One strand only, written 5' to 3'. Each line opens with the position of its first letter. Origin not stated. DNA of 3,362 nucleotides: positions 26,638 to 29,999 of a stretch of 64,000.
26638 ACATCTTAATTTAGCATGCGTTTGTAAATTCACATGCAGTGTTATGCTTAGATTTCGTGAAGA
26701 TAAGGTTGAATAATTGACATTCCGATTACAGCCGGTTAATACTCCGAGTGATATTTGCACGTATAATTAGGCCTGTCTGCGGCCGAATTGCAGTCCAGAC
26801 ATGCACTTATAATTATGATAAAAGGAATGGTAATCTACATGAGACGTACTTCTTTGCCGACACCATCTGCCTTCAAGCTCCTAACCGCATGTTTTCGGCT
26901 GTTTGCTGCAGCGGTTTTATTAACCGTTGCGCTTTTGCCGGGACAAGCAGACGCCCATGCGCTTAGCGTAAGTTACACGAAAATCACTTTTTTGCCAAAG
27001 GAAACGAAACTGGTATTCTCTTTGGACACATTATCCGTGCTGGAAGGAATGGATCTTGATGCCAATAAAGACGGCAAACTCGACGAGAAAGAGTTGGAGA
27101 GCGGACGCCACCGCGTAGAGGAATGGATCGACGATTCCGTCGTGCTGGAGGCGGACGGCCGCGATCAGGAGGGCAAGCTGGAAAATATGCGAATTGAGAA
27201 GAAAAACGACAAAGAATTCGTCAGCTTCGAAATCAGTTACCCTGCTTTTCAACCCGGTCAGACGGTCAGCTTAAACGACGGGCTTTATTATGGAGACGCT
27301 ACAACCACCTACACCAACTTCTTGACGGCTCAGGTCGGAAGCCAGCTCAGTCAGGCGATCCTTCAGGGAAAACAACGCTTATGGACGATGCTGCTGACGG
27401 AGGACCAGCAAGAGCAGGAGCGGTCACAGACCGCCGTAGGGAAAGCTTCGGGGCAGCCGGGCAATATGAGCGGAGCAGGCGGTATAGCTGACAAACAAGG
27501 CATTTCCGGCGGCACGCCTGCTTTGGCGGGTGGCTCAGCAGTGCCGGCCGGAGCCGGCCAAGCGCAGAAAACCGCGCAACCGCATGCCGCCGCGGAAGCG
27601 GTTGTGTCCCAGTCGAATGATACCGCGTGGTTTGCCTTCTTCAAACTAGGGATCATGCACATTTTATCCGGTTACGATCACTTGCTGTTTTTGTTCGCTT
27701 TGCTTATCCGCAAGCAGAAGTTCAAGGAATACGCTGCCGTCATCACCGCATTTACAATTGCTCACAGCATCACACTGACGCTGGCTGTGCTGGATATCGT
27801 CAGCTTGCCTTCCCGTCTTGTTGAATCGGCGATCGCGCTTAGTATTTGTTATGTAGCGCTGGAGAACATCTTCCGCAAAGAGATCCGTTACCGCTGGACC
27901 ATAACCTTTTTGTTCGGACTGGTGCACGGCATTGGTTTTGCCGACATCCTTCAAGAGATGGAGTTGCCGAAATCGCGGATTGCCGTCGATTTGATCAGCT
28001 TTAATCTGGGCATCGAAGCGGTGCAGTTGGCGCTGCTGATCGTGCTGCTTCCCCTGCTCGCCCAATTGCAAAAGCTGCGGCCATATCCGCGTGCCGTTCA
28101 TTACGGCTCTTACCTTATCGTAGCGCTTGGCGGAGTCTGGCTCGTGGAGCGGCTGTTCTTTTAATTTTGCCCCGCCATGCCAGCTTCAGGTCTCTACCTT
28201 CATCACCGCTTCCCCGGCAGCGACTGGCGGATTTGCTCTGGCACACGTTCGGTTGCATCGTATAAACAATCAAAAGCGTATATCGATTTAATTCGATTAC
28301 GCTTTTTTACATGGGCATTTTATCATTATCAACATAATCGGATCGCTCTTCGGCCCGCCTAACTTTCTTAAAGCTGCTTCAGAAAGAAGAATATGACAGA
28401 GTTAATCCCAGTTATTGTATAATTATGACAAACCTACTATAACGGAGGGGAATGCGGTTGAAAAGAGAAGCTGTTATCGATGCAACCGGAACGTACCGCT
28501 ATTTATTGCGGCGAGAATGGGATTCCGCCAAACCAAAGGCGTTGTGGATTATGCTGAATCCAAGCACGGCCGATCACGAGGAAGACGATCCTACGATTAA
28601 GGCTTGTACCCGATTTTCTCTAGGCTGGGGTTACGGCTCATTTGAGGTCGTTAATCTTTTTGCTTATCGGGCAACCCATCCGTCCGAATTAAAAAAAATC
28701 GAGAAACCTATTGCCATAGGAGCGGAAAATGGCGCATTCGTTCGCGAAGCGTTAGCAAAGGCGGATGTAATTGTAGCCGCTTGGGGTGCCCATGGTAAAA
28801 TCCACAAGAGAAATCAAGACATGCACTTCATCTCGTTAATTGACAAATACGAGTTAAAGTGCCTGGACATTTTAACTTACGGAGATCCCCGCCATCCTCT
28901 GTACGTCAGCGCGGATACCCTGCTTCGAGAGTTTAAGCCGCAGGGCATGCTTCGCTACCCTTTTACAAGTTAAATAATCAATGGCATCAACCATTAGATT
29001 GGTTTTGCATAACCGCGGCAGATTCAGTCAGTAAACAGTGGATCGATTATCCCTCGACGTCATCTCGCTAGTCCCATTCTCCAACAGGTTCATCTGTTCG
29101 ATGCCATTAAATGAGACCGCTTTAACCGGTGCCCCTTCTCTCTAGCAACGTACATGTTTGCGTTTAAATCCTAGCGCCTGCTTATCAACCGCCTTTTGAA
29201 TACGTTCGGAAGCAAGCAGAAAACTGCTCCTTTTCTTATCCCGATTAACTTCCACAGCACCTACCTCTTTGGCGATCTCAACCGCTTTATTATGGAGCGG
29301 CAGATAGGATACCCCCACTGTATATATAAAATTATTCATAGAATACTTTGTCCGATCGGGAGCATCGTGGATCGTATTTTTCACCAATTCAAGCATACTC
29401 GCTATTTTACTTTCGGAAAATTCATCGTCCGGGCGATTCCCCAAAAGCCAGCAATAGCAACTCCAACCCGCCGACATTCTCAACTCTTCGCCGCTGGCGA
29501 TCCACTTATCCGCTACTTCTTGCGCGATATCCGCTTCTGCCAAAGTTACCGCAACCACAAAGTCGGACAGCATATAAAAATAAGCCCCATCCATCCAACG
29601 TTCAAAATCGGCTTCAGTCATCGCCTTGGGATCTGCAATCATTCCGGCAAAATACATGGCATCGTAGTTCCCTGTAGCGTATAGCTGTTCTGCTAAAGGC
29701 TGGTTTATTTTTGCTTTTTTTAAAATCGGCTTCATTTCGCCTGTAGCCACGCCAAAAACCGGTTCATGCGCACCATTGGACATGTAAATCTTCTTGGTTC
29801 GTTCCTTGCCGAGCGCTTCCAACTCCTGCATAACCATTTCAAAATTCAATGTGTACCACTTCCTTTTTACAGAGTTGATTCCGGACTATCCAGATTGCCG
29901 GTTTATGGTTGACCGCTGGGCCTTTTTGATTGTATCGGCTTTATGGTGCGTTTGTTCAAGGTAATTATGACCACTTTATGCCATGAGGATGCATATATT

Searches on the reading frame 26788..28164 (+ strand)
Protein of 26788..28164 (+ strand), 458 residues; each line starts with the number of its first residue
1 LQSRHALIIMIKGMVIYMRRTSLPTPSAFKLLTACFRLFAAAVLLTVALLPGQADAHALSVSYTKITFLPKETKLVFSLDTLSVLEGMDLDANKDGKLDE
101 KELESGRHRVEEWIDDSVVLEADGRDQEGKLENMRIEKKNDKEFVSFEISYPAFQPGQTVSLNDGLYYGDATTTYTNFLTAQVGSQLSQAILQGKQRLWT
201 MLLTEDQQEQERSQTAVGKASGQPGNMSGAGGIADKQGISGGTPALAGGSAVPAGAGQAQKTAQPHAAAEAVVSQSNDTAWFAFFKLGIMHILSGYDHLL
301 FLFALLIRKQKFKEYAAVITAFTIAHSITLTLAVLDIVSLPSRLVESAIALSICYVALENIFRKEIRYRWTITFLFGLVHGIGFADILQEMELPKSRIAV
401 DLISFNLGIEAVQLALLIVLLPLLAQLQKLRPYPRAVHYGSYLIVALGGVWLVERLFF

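Call 9: search_protein_families(library=pfam, proteins=[window:26788-28164:+], max_evalue=0.001)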
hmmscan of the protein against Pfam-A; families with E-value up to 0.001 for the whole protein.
window:26788-28164:+ (458 aa): 2 families
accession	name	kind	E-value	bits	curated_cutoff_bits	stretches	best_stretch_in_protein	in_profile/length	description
PF13795.12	HupE_UreJ_2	-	1.8e-48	164.6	24.5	1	284-429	1-154/156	HupE / UreJ protein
PF04955.18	HupE_UreJ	-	1.4e-08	34.9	23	1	283-425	20-155/179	HupE / UreJ protein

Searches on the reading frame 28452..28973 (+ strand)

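Call 9: search_protein_families(library=pfam, proteins=[window:28452-28973:+], max_evalue=0.001)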
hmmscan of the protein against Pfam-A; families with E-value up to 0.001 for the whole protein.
window:28452-28973:+ (173 aa): 1 family
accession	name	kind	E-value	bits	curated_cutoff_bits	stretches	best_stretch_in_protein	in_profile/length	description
PF07799.17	DUF1643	-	1e-42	145.8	22.5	1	16-150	1-134/134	Protein of unknown function (DUF1643)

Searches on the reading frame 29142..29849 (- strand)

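Call 9: search_protein_families(library=pfam, proteins=[window:29142-29849:-], max_evalue=0.001)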
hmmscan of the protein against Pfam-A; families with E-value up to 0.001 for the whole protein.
window:29142-29849:- (235 aa): 1 family
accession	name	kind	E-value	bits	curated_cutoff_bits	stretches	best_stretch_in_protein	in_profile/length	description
PF08713.17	DNA_alkylation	-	3.3e-18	66.6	21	1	6-192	1-196/213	DNA alkylation repair enzyme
